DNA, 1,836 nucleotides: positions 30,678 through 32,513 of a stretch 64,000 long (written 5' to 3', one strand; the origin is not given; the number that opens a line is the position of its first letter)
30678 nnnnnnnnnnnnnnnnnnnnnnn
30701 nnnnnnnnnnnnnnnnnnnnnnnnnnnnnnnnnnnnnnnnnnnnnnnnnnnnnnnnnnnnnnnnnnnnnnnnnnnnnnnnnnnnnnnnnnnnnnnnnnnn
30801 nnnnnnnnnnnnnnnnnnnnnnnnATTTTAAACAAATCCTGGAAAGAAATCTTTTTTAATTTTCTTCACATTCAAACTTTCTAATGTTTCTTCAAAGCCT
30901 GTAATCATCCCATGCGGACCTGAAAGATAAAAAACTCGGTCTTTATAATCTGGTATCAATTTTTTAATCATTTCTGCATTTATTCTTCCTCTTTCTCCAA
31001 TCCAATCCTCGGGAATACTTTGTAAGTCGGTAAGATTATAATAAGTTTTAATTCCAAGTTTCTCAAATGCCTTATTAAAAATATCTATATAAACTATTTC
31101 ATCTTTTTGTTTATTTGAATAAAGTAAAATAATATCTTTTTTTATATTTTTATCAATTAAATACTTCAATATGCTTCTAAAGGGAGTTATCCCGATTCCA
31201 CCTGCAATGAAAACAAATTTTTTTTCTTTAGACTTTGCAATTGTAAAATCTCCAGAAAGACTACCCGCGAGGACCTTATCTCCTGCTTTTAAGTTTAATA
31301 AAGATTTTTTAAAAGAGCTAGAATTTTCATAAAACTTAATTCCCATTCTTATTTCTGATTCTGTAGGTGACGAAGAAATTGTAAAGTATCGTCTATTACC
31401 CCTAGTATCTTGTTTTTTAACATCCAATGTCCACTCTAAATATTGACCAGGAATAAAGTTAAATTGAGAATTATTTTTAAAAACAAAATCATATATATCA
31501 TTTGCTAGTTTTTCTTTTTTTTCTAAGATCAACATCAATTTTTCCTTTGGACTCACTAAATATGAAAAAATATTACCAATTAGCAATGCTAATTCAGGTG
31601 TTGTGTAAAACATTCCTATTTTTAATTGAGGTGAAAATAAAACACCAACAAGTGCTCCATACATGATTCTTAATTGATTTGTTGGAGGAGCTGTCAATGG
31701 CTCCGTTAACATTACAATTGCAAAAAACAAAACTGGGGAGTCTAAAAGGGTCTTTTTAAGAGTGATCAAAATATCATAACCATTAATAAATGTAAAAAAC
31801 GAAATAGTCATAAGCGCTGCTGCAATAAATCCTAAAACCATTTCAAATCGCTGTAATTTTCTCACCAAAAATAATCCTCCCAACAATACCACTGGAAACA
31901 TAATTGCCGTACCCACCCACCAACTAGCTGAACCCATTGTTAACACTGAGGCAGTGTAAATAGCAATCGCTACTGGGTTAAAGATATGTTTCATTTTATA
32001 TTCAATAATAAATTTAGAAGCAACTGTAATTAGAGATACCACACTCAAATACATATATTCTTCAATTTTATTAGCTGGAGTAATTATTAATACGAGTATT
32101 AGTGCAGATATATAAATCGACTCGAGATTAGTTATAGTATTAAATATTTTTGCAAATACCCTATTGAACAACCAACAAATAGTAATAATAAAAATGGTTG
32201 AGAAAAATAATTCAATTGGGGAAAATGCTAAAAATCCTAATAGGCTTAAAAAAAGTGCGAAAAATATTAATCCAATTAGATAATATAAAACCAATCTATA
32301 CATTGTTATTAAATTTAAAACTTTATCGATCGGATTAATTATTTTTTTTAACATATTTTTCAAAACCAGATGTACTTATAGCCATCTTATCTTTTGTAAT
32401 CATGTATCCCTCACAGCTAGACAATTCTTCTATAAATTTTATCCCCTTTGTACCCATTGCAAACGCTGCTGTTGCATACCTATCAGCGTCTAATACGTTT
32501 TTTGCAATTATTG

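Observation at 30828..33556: Compact flavin-transfer redox module: FMN-binding protein, ApbE flavin transferase and a membrane-embedded FNR fusion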

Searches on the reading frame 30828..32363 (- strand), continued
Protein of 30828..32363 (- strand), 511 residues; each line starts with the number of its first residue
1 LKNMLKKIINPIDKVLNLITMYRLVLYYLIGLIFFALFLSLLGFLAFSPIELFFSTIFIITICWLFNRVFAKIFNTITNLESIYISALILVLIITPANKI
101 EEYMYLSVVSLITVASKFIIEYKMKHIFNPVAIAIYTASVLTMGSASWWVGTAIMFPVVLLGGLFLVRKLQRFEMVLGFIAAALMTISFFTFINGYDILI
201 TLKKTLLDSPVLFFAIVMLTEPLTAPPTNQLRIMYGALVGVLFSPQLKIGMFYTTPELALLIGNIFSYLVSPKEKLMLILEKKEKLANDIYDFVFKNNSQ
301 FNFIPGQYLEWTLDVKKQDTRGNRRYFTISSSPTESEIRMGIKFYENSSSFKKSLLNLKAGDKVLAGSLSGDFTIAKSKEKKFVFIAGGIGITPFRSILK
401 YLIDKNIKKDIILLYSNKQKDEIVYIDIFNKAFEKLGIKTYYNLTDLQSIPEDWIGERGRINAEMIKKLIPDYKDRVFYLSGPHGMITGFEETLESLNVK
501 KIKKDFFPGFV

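Call 23: predict_structure(alignment_id=A3)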
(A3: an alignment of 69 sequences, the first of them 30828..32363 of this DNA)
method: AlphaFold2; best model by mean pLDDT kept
length: 511 residues; sequences in the alignment: 69
mean_pLDDT: 89.9   pTM: 0.84
mean pLDDT of the five models: 89.9, 89.1, 88.8, 87.1, 86.1
residues with pLDDT >= 90: 339; 70-90: 153; 50-70: 15; < 50: 4
segments of 3 or more residues with pLDDT < 50: 508-511
pLDDT, mean of each block of 10 residues (from residue 1): 72 82 92 98 96 98 95 83 94 95 96 89 75 93 90 96 91 94 97 96 94 95 85 96 91 92 92 79 93 83 86 77 82 91 86 90 82 80 93 94 94 96 95 97 95 93 96 95 87 93 67 33
secondary structure, 60 per line:
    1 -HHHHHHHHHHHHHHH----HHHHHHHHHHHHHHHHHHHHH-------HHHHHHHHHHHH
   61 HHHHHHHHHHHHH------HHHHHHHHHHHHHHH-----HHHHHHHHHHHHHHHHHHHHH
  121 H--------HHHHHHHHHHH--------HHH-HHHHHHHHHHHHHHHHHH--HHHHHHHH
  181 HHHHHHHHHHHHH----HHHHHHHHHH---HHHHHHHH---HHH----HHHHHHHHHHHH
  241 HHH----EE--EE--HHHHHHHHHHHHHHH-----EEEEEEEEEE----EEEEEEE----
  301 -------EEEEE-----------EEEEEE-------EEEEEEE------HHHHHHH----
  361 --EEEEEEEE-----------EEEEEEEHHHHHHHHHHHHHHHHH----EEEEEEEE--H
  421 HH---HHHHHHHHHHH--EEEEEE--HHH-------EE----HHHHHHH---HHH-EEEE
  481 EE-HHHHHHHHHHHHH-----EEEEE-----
elements in order: H2-16 H21-41 H49-73 H80-94 H100-121 H130-140 H153-170 H173-193 H198-207 H211-218 H229-243 H256-270 E276-285 E290-296 E308-312 E324-329 E337-343 H350-356 E363-370 E382-388 H389-405 E410-417 H426-436 E439-444 H463-469 E477-482 H484-496 E502-506
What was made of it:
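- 30828..32363 (-): Fusion protein (511 aa from TTG 32363; 508 aa from ATG 32354): an RnfD/NqrB-like membrane domain joined to an FNR-type FAD/NAD(P)H domain. AF2 model: pLDDT 89.9, pTM 0.84 (call 23).
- The full-length AF2 model is confident, which implies a fixed FNR-membrane interface (pTM 0.84, call 23).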

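Call 26: fold_search(model_id=the predicted structure, library=pdb)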
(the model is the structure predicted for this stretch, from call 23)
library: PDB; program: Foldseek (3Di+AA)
matches with E <= 10: 1203; with E <= 0.001: 325
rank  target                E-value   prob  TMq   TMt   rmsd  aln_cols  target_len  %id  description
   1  4eh1_B                8.1e-16  1.00  0.40  0.82   2.8       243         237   23  Crystal Structure of the Flavohem-like-FAD/NAD Binding Domain of Nitric Oxide Dioxygenase from Vibrio cholerae O1 biov (released 2012-04-25)
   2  1gvh                  1.7e-15  1.00  0.41  0.52   7.2       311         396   18  The X-ray structure of ferric Escherichia coli flavohemoglobin reveals an unespected geometry of the distal heme pocket (released 2002-08-06)
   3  6o0a                  3.7e-15  1.00  0.41  0.54   6.7       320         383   19  Crystal structure of flavohemoglobin from Malassezia yamatoensis with bound FAD and heme determined by iron SAD phasing (released 2019-03-06)
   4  8qta                  1.2e-14  1.00  0.40  0.49  17.3       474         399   18  Cryo-EM structure of Streptococcus pneumoniae NADPH oxidase F397A mutant in complex with NADPH (released 2024-07-24)
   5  4eh1_A                1.6e-14  1.00  0.40  0.82   2.7       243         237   23  Crystal Structure of the Flavohem-like-FAD/NAD Binding Domain of Nitric Oxide Dioxygenase from Vibrio cholerae O1 biov (released 2012-04-25)
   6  4g1v                  1.8e-14  1.00  0.43  0.54  13.3       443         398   16  X-ray structure of yeast flavohemoglobin (released 2012-11-14)
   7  5ogx                  2.5e-14  1.00  0.41  0.62   2.6       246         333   17  Crystal structure of Amycolatopsis cytochrome P450 reductase GcoB. (released 2018-07-04)
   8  8qt6                  3.3e-14  1.00  0.39  0.49  14.7       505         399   17  Cryo-EM structure of Streptococcus pneumoniae NADPH oxidase (released 2024-07-24)
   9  2r6h_A                3.9e-14  1.00  0.40  0.70   5.4       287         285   20  Crystal structure of the domain comprising the NAD binding and the FAD binding regions of the NADH:ubiquinone oxidored (released 2007-09-11)
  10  2r6h_D                4.1e-14  1.00  0.39  0.68   5.4       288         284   21  Crystal structure of the domain comprising the NAD binding and the FAD binding regions of the NADH:ubiquinone oxidored (released 2007-09-11)
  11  2eix_A                6.1e-14  1.00  0.40  0.81   2.7       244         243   25  The Structure of Physarum polycephalum cytochrome b5 reductase (released 2007-04-17)
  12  2r6h_B                6.1e-14  1.00  0.40  0.70   4.6       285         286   19  Crystal structure of the domain comprising the NAD binding and the FAD binding regions of the NADH:ubiquinone oxidored (released 2007-09-11)
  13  6mv1                  7.5e-14  1.00  0.39  0.55   3.2       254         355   22  2.15A resolution structure of the CS-b5R domains of human Ncb5or (NAD+ form) (released 2019-07-17)
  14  4g1b_A                7.5e-14  1.00  0.39  0.49  11.6       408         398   16  X-ray structure of yeast flavohemoglobin in complex with econazole (released 2012-11-14)
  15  7qty                  8.7e-14  1.00  0.40  0.72   5.0       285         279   20  X-ray structure of FAD domain of NqrF of Klebsiella pneumoniae (released 2022-02-09)
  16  2r6h_C                1.4e-13  1.00  0.40  0.68   5.4       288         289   21  Crystal structure of the domain comprising the NAD binding and the FAD binding regions of the NADH:ubiquinone oxidored (released 2007-09-11)
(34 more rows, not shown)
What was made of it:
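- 31272..31529 (-): FAD-binding beta-barrel of the FNR module (residues 279-364, motif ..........). Foldseek matches flavohaemoglobin, b5 reductase and NqrF FAD domains at E=1e-16 to 1e-13 (call 26).
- Closest known: MsrQ-like and PepSY-like NAD-binding fusions, and NOX/ferric-reductase-domain proteins. Same: The SpNOX dehydrogenase domain is among the structural hits for the FNR module (call 26).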

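Call 49: search_protein_families(library=pfam, proteins=[L073:1390-2130:+, L078:7887-8630:+, L030:2250-3527:+, L076:13036-14259:+, L007:15622-17517:-, L033:11967-12425:+, L056:9530-10105:+, L003:11230-11784:+, L076:7437-8048:-, L007:11147-11794:+], max_evalue=0.001)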
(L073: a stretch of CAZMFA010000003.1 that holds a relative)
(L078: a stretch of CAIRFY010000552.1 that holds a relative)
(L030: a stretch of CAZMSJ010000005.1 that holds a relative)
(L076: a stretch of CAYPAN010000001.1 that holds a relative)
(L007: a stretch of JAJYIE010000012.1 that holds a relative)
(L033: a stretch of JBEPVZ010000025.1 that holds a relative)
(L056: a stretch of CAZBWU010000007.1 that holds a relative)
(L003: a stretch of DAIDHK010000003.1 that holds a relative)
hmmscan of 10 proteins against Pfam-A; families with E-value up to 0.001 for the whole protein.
L073:1390-2130:+ (246 aa): 8 families
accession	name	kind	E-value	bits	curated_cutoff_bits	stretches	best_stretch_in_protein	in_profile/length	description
PF00005.33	ABC_tran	-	2.9e-38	132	25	1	37-184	1-136/137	ABC transporter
PF13304.12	AAA_21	-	4.7e-07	30.6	27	0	156-219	237-303/304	AAA domain, putative AbiEii toxin, Type IV TA system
PF02463.25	SMC_N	-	5.9e-05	23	40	0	142-227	122-209/220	RecF/RecN/SMC N terminal domain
PF03193.22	RsgA_GTPase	-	9.1e-05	22.8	30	1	34-74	94-133/174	RsgA GTPase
PF00931.28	NB-ARC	-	9.3e-05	22.2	23.5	1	46-227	18-149/248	NB-ARC domain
PF13555.12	AAA_29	-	0.00012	22.2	27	1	37-68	12-47/61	P-loop containing region of AAA domain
PF01926.29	MMR_HSR1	-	0.0006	20.3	21.9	0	50-73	2-24/113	50S ribosome-binding GTPase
PF13401.12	AAA_22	-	0.00064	20.5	27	0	48-182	6-92/130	AAA domain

L078:7887-8630:+ (247 aa): 2 families
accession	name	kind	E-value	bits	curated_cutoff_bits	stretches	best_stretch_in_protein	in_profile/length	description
PF00486.34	Trans_reg_C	-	3.1e-29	101.3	26.2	1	165-239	3-77/77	Transcriptional regulatory protein, C terminal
PF00072.30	Response_reg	-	7.6e-29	100.6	30.2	1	18-127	1-111/111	Response regulator receiver domain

L030:2250-3527:+ (425 aa): 5 families
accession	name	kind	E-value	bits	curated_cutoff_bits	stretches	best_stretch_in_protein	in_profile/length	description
PF16576.10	HlyD_D23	-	1.1e-12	48.2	30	1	55-320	4-214/214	Barrel-sandwich domain of CusB or HlyD membrane-fusion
PF12700.13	HlyD_2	-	7.7e-09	35.2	25.1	1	15-359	10-368/416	HlyD family secretion protein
PF13437.12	HlyD_3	-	1.9e-07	32.2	22.2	1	201-310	1-96/106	HlyD family secretion protein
PF13533.13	Biotin_lipoyl_2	-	1e-05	25.7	29.8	1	71-100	3-32/32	Biotin-lipoyl like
PF00364.28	Biotin_lipoyl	-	1.8e-05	24.9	22.1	0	69-99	43-73/73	Biotin-requiring enzyme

L076:13036-14259:+ (407 aa): 3 families
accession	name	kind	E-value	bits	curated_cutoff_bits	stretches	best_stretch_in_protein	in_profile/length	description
PF12704.14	MacB_PCD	-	4e-49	168.1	27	1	21-246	1-206/207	MacB-like periplasmic core domain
PF02687.27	FtsX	-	2.4e-21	76.5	25.5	1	287-400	2-120/120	FtsX-like permease C-terminal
PF12698.13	ABC2_membrane_3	-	0.00045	19.9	31.6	1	206-389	82-259/347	ABC-2 family transporter protein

L007:15622-17517:- (631 aa): 5 families
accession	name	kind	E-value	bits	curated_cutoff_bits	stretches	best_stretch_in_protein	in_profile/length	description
PF00702.32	Hydrolase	-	4.6e-18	66.7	26.4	1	122-383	2-190/191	haloacid dehalogenase-like hydrolase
PF00122.25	E1-E2_ATPase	-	2.5e-12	47.1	28.1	1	2-105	77-181/181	E1-E2 ATPase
PF08282.18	Hydrolase_3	-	7.5e-07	29.6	20.9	1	367-407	206-246/255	haloacid dehalogenase-like hydrolase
PF00689.26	Cation_ATPase_C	-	1.8e-06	28.3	27.3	1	455-609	3-173/175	Cation transporting ATPase, C-terminus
PF12710.13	HAD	-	0.00093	20.1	27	0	246-380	51-188/189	haloacid dehalogenase-like hydrolase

L033:11967-12425:+ (152 aa): 1 family
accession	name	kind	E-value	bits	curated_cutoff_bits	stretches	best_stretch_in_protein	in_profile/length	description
PF18914.6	DUF5666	-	6.2e-06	26.8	27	1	66-131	1-59/60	Domain of unknown function (DUF5666)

L056:9530-10105:+ (191 aa): 3 families
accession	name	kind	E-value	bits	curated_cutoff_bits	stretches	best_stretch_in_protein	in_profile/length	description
PF04542.20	Sigma70_r2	-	1.6e-20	73.1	24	1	24-90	1-69/71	Sigma-70 region 2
PF08281.18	Sigma70_r4_2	-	3e-10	40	25.7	1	127-179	2-54/54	Sigma-70, region 4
PF04545.22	Sigma70_r4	-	2.5e-08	33.7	24.1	1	135-179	4-48/50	Sigma-70, region 4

L003:11230-11784:+ (184 aa): 2 families
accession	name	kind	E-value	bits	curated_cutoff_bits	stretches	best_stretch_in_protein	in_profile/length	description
PF03358.20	FMN_red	-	2.3e-45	154.3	24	1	6-150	2-150/152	NADPH-dependent FMN reductase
PF02525.22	Flavodoxin_2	-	5.7e-09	36.4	27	1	17-120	18-139/198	Flavodoxin-like fold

L076:7437-8048:- (203 aa): 1 family
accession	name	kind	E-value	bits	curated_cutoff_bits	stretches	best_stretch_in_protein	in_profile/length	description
PF09335.16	VTT_dom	-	1.7e-17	64.4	33.9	1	34-158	1-122/123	VTT domain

L007:11147-11794:+ (215 aa): 2 families
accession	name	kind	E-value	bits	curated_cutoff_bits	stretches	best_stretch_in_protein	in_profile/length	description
PF13437.12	HlyD_3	-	7.6e-15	56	22.2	1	89-194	1-95/106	HlyD family secretion protein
PF16576.10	HlyD_D23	-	1.3e-13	51.2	30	1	89-170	110-190/214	Barrel-sandwich domain of CusB or HlyD membrane-fusion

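Call 50: list_cluster_members(proteins=[P0001, P0121])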
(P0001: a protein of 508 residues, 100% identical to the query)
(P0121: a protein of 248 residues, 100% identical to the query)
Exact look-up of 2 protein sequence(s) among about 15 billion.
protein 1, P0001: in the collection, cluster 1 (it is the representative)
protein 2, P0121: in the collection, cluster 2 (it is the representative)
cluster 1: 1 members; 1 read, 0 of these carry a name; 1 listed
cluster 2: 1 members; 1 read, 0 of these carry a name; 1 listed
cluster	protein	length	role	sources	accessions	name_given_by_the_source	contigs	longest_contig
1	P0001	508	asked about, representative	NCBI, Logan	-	-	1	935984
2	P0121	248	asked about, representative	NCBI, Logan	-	-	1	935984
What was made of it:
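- Tried and rejected: A cluster look-up gave no organism name (call 50).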

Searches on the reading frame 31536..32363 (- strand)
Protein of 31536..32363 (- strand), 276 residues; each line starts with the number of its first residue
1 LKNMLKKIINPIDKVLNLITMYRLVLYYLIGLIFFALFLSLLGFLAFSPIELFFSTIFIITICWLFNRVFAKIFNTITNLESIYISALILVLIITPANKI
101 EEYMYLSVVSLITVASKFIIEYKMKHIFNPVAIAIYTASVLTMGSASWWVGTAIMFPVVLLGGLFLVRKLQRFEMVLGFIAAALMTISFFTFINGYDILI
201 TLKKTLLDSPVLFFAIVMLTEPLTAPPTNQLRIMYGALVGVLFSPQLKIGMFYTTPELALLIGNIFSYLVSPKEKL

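Call 14: search_solved_structures(query=A2, max_evalue=1, show_alignments=4)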
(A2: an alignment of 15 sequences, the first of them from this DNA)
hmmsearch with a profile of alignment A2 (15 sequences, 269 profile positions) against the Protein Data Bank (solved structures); distinct sequences matched with E-value up to 1: 1.
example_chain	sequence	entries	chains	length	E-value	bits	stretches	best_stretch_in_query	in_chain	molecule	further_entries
8ahx_D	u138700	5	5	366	0.0098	18.6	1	151-239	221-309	Ion-translocating oxidoreductase complex subunit D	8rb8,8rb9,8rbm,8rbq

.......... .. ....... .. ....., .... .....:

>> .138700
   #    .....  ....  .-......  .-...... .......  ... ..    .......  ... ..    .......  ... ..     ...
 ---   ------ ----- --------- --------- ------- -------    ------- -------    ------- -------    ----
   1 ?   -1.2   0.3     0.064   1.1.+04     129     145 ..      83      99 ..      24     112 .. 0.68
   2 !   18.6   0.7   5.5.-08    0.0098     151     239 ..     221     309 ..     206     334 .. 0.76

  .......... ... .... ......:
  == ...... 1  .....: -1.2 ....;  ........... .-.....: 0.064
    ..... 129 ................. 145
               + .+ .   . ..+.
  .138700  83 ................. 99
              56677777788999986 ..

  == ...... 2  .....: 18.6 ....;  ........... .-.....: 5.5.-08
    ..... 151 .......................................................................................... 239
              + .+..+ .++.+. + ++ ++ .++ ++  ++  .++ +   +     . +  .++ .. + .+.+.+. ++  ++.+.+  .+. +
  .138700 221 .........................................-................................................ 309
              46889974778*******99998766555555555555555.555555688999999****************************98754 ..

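Call 38: predict_structure(alignment_id=A2)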
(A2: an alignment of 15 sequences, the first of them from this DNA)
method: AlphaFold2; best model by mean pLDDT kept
length: 276 residues; sequences in the alignment: 15
mean_pLDDT: 83.2   pTM: 0.80
mean pLDDT of the five models: 83.2, 82.8, 81.2, 79.6, 78.9
residues with pLDDT >= 90: 72; 70-90: 172; 50-70: 27; < 50: 5
segments of 3 or more residues with pLDDT < 50: 274-276
pLDDT, mean of each block of 10 residues (from residue 1): 66 81 87 94 91 95 94 84 88 89 91 85 63 84 80 87 87 89 90 89 85 82 77 89 66 74 81 51
secondary structure, 60 per line:
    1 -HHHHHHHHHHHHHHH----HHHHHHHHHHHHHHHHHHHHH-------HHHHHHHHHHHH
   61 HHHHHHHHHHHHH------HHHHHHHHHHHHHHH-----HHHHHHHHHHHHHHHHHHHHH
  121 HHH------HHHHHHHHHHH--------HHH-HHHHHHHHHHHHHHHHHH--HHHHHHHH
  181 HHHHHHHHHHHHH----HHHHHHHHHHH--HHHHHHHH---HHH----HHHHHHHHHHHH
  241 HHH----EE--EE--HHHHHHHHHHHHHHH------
elements in order: H2-16 H21-41 H49-73 H80-94 H100-123 H130-140 H153-170 H173-193 H198-208 H211-218 H229-243 H256-270
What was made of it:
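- Checked: One correction: the membrane domain is about 275 aa, not about 330 (calls 23, 38).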

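Call 41: fold_search(model_id=the predicted structure, library=pdb)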
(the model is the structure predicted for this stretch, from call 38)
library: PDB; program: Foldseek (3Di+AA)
matches with E <= 10: 108; with E <= 0.001: 10
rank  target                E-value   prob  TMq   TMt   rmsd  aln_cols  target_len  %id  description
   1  9eri_D                9.8e-06  1.00  0.67  0.59   5.9       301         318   15  Cryo-EM structure of sodium pumping Rnf complex from Acetobacterium woodii bound to NADH (released 2025-03-05)
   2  9lrr_B                8.2e-05  1.00  0.65  0.45   6.2       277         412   14  Cryo-EM structure of Na+-translocating NADH-ubiquinone oxidoreductase NqrB-G141A mutant from Vibrio cholerae with boun (released 2025-04-23)
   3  8ahx_D                1.0e-04  1.00  0.70  0.56   5.3       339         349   13  Cryo-EM structure of the nitrogen-fixation associated NADH:ferredoxin oxidoreductase RNF from Azotobacter vinelandii (released 2023-11-01)
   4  9uuu_B                1.8e-04  1.00  0.65  0.48   6.3       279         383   14  Cryo-EM structure of Na+-translocating NADH-ubiquinone oxidoreductase from Vibrio cholerae reduced by NADH (released 2025-06-25)
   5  8ad0_B                2.1e-04  1.00  0.63  0.47   5.4       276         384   15  X-ray structure of Na+-NQR from Vibrio cholerae in different conformation at 3.1 A (released 2023-07-12)
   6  7xk3_B                2.2e-04  1.00  0.61  0.45   5.9       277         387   15  Cryo-EM structure of Na+-pumping NADH-ubiquinone oxidoreductase from Vibrio cholerae, state 1 (released 2022-07-20)
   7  8a1x_B                2.4e-04  1.00  0.63  0.46   5.5       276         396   14  Sodium pumping NADH-quinone oxidoreductase with inhibitor DQA (released 2023-06-14)
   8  7xk6_B                2.6e-04  1.00  0.65  0.45   5.6       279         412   14  Cryo-EM structure of Na+-pumping NADH-ubiquinone oxidoreductase from Vibrio cholerae, with aurachin D-42 (released 2022-07-20)
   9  9ud3_B                3.5e-04  1.00  0.58  0.43   6.3       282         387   13  Cryo-EM structure of Na+-translocating NADH-ubiquinone oxidoreductase NqrB-T236Y mutant from Vibrio cholerae (released 2025-06-25)
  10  8rbq_D                4.4e-04  1.00  0.70  0.64   5.9       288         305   16  Cryo-EM structure of the NADH:ferredoxin oxidoreductase RNF from Azotobacter vinelandii, dithionite reduced (released 2024-06-26)
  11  8a1v_B                1.4e-03  1.00  0.61  0.44   5.4       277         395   16  Sodium pumping NADH-quinone oxidoreductase with substrate Q2 (released 2023-06-14)
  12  8acw_B                1.4e-03  1.00  0.71  0.53   5.9       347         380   13  X-ray structure of Na+-NQR from Vibrio cholerae at 3.4 A resolution (released 2023-07-12)
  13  8evu_B                1.8e-03  1.00  0.65  0.45   5.9       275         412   14  Cryo EM structure of Vibrio cholerae NQR (released 2022-11-16)
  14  8a1t_B                3.0e-03  1.00  0.64  0.46   5.8       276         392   14  Sodium pumping NADH-quinone oxidoreductase (released 2023-06-14)
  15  7zc6_D                3.2e-03  1.00  0.68  0.63   5.0       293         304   15  Na+ - translocating ferredoxin: NAD+ reductase (Rnf) of C. tetanomorphum (released 2022-09-28)
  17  7kyp_D                1.0e+00  0.09  0.18  0.18  21.2       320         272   12  PsaBC from Streptococcus pneumoniae in complex with Fab (released 2021-08-25)
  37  7kyp_N                4.2e+00  0.05  0.19  0.19  19.5       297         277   11  PsaBC from Streptococcus pneumoniae in complex with Fab (released 2021-08-25)
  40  7kyp_P                4.4e+00  0.04  0.17  0.17  19.1       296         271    9  PsaBC from Streptococcus pneumoniae in complex with Fab (released 2021-08-25)
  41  7lci_R                4.4e+00  0.03  0.15  0.12  21.1       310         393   11  PF 06882961 bound to the glucagon-like peptide-1 receptor (GLP-1R):Gs complex (released 2021-01-20)
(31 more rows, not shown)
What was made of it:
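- It has the RnfD/NqrB fold: the top 15 PDB hits are all RnfD or NqrB (call 41). The best structural matches include RnfD at least as strongly as NqrB (call 41).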

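Call 62: search_protein_representatives(alignment_id=A2)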
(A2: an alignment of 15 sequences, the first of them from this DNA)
Query: 15 sequences, 269 profile positions. Proteins with E-value up to 0.001 (for the whole library): 2582; up to 1e-10: 1397; up to 1e-30: 585. The best 150 are listed.
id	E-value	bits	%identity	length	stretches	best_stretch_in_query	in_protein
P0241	2.3e-116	404.4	-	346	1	1-269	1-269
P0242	4.2e-106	370.8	-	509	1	1-269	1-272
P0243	3.6e-104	364.4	-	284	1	1-267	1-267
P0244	1.9e-101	355.5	-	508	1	3-269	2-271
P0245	3.3e-101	354.7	-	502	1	1-268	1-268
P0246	3.0e-100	351.6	-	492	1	1-269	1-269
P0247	3.7e-98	344.7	-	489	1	3-268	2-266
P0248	7.8e-97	340.4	-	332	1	1-269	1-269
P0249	1.4e-93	329.7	-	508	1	2-269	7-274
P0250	1.1e-92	326.8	-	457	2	2-176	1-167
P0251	6.4e-92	324.3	-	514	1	2-267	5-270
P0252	6.4e-90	317.7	-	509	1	1-269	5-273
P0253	1.8e-89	316.2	-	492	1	14-269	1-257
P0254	2.7e-89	315.6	-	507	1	1-269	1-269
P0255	3.1e-89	315.4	-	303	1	1-267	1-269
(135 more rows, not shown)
